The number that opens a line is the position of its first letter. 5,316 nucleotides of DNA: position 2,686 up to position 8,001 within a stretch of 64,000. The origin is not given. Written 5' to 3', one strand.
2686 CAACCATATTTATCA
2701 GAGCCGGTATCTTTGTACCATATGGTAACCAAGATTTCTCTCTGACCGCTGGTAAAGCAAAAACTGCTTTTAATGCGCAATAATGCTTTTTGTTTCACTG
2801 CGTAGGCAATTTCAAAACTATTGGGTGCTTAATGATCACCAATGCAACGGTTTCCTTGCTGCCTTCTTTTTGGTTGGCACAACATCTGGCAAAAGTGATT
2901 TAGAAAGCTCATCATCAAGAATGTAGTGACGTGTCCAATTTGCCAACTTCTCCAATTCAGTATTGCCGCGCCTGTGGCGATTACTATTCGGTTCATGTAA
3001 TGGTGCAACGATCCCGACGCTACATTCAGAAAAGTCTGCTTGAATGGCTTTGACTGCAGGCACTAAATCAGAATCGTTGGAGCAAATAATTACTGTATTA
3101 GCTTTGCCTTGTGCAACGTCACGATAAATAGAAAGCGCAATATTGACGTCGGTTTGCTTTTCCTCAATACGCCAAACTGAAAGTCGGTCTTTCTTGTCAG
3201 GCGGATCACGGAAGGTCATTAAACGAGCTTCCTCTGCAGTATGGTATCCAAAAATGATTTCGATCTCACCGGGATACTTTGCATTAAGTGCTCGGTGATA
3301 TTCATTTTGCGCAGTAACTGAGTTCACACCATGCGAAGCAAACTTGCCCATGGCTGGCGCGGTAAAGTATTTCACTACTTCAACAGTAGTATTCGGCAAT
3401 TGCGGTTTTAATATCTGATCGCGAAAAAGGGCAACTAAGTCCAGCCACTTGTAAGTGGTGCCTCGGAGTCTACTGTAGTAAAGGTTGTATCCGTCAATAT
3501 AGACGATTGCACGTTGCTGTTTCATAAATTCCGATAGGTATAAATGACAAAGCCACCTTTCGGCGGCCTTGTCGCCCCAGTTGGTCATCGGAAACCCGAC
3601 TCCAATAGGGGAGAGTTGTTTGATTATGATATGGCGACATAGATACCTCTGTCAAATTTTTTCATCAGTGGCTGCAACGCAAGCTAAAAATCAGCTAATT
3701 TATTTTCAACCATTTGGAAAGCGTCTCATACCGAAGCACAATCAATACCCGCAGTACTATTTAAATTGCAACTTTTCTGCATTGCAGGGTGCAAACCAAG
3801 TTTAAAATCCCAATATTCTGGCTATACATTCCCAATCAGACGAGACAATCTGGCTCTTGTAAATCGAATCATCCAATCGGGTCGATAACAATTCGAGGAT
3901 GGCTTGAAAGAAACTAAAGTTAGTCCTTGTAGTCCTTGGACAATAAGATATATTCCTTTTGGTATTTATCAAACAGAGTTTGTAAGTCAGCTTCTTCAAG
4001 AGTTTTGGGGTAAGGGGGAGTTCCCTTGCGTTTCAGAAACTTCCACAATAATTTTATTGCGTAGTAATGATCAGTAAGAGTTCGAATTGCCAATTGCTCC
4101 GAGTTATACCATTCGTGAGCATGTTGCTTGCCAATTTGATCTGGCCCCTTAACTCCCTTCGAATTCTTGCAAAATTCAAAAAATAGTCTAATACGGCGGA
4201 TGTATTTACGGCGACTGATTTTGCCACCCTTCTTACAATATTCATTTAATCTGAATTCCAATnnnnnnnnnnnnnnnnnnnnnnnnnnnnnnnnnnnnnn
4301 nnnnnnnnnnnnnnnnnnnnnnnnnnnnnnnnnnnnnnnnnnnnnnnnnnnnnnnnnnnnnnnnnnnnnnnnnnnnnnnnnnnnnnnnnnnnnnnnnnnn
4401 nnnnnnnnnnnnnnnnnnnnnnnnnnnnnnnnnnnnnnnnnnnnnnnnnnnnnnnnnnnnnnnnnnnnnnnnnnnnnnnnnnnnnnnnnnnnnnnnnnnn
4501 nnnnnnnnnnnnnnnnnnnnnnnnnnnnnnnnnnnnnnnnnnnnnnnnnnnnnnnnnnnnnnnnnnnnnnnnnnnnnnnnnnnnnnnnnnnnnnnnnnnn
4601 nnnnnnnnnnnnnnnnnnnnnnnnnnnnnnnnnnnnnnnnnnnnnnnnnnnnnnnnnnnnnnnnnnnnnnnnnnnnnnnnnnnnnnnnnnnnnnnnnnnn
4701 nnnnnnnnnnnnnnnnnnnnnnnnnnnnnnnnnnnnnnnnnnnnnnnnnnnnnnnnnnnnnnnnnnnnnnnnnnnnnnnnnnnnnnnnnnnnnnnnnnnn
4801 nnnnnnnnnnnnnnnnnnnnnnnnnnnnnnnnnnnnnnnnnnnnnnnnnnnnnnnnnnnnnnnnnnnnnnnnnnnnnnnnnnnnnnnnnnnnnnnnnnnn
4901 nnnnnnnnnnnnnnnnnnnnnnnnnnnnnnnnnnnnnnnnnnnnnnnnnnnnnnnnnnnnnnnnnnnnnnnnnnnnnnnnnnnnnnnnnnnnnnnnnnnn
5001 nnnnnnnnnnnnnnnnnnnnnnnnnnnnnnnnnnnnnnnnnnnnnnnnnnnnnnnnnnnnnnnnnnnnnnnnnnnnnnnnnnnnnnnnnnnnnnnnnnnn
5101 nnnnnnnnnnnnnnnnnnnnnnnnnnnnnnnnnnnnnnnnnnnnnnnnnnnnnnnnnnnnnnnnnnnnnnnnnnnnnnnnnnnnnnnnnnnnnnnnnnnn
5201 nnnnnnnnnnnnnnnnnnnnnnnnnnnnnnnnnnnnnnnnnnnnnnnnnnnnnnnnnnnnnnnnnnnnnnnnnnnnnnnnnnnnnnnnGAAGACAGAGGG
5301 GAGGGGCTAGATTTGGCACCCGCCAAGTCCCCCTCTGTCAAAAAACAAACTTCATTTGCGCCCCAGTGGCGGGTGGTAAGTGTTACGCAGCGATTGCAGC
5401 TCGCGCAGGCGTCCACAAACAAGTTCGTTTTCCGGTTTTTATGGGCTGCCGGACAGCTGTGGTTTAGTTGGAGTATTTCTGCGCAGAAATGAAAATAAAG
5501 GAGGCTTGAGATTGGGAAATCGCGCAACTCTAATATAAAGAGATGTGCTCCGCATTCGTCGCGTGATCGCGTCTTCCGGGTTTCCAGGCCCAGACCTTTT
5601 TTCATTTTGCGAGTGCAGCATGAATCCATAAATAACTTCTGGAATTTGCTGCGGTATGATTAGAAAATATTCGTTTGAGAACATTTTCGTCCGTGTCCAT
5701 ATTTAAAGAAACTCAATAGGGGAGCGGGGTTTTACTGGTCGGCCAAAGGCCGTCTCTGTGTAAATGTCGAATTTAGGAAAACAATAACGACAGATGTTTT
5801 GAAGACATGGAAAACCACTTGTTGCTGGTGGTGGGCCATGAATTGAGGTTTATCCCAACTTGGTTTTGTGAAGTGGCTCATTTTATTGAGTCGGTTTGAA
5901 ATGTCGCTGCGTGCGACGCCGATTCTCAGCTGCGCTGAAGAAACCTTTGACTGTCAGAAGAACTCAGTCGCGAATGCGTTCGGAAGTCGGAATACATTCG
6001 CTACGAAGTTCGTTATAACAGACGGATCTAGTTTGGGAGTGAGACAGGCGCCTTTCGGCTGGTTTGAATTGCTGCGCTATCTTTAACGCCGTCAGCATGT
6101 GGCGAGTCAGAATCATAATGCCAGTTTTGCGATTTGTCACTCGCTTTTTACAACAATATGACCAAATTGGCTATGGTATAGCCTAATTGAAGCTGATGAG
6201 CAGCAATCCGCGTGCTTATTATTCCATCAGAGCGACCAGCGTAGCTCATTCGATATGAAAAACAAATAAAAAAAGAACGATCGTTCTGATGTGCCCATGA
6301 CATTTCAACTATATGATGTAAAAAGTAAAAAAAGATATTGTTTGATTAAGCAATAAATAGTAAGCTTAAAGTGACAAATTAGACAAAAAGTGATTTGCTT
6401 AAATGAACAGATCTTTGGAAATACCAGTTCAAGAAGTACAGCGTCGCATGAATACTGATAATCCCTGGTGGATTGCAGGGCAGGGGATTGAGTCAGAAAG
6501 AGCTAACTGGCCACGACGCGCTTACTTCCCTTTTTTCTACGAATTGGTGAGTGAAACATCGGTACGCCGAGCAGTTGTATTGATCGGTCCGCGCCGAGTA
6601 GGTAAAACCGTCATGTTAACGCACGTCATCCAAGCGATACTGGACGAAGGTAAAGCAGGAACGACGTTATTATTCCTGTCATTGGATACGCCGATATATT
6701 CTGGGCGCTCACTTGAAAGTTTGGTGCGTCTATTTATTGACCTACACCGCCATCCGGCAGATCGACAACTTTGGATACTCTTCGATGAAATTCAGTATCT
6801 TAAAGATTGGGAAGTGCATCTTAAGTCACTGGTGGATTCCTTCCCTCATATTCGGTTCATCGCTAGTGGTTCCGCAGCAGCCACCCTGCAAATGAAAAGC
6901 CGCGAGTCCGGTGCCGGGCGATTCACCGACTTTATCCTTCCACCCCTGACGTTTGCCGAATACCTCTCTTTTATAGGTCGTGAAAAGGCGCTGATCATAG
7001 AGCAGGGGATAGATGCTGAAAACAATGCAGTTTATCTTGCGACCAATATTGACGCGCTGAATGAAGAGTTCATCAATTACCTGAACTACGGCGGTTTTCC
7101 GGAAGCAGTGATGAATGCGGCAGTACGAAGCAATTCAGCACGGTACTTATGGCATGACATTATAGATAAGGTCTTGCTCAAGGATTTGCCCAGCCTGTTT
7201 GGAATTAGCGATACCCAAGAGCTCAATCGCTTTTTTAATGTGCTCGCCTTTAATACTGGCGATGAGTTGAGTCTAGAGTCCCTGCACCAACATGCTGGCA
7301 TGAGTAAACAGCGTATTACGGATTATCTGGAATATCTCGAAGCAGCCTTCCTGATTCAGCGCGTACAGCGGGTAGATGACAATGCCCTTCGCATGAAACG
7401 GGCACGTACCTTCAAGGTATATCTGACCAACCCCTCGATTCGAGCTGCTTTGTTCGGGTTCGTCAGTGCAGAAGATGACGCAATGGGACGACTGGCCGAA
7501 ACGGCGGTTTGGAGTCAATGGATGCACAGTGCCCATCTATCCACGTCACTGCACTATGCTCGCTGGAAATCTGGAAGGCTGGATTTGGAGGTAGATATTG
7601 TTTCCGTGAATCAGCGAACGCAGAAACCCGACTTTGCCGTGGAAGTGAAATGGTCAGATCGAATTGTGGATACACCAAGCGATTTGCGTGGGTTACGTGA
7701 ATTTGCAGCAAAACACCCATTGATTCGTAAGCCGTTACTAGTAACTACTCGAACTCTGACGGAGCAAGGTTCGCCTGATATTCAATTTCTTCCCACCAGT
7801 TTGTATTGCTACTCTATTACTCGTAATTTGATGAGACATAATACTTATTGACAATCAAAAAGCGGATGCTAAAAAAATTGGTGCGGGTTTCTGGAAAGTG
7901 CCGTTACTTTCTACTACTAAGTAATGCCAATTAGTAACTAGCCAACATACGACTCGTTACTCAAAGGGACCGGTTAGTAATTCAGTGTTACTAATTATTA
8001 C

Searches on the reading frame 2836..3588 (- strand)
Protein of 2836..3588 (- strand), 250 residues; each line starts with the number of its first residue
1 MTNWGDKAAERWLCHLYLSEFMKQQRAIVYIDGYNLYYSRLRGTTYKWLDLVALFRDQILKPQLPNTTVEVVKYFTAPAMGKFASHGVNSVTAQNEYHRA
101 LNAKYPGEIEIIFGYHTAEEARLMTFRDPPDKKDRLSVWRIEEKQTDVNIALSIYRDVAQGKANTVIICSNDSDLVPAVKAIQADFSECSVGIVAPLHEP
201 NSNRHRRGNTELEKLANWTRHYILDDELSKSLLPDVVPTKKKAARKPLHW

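Call 53: search_protein_families(library=pfam, proteins=[window:2836-3588:-], max_evalue=0.001)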
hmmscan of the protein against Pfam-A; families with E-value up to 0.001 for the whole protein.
window:2836-3588:- (250 aa): 1 family
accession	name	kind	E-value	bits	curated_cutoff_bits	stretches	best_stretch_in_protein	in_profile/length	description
PF01936.24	NYN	-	3.1e-07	31.5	24.2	1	27-195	2-124/145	NYN domain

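Call 82: search_protein_families(library=padloc, proteins=[window:2836-3588:-], max_evalue=0.00001)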
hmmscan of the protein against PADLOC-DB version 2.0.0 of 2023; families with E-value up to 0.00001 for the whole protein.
window:2836-3588:- (250 aa): 1 family
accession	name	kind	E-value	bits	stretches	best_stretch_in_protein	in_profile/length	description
PDLC04163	HEC-09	-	1.1e-28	98.3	1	25-250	2-202/203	-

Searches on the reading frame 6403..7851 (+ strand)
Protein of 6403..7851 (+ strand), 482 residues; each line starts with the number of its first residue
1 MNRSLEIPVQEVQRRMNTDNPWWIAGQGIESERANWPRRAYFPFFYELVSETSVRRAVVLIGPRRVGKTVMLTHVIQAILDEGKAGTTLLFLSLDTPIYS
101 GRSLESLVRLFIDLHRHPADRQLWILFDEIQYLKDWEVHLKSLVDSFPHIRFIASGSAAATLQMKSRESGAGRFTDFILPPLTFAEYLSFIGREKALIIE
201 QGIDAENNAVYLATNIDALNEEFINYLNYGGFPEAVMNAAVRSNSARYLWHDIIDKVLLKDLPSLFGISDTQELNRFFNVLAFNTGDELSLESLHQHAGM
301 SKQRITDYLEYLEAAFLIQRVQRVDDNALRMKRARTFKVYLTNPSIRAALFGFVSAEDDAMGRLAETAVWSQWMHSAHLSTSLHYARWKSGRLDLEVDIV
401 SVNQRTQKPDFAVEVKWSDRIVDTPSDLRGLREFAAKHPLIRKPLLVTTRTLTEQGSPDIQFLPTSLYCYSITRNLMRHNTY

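Call 53: search_protein_families(library=pfam, proteins=[window:6403-7851:+], max_evalue=0.001)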
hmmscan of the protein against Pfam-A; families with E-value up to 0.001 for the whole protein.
window:6403-7851:+ (482 aa): 2 families
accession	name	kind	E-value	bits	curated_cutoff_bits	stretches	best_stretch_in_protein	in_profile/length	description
PF13173.12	AAA_14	-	3.1e-28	98.8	27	1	55-188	2-129/129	AAA domain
PF13635.12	DUF4143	-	2.1e-25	89.8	28.1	1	260-418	2-160/160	Domain of unknown function (DUF4143)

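Call 82: search_protein_families(library=padloc, proteins=[window:6403-7851:+], max_evalue=0.00001)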
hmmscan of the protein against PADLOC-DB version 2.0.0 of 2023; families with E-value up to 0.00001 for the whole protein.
window:6403-7851:+ (482 aa): 7 families
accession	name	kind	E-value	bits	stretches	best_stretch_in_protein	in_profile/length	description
PDLC04787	PDC-S01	-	1e-50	170.8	1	53-453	25-390/412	-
PDLC04789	PDC-S01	-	2.2e-45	153.3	1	49-420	11-343/375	-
PDLC04790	PDC-S01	-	2e-39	133.5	1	53-439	25-387/422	-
PDLC04791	PDC-S01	-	3.2e-28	96.5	2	218-450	153-378/395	-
PDLC04786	PDC-S01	-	4.2e-23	79.8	1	53-420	18-389/439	-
PDLC04788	PDC-S01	-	2.8e-22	77.3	1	52-416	16-381/448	-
PDLC04792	PDC-S01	-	4.8e-14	49.8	1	53-372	17-347/452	-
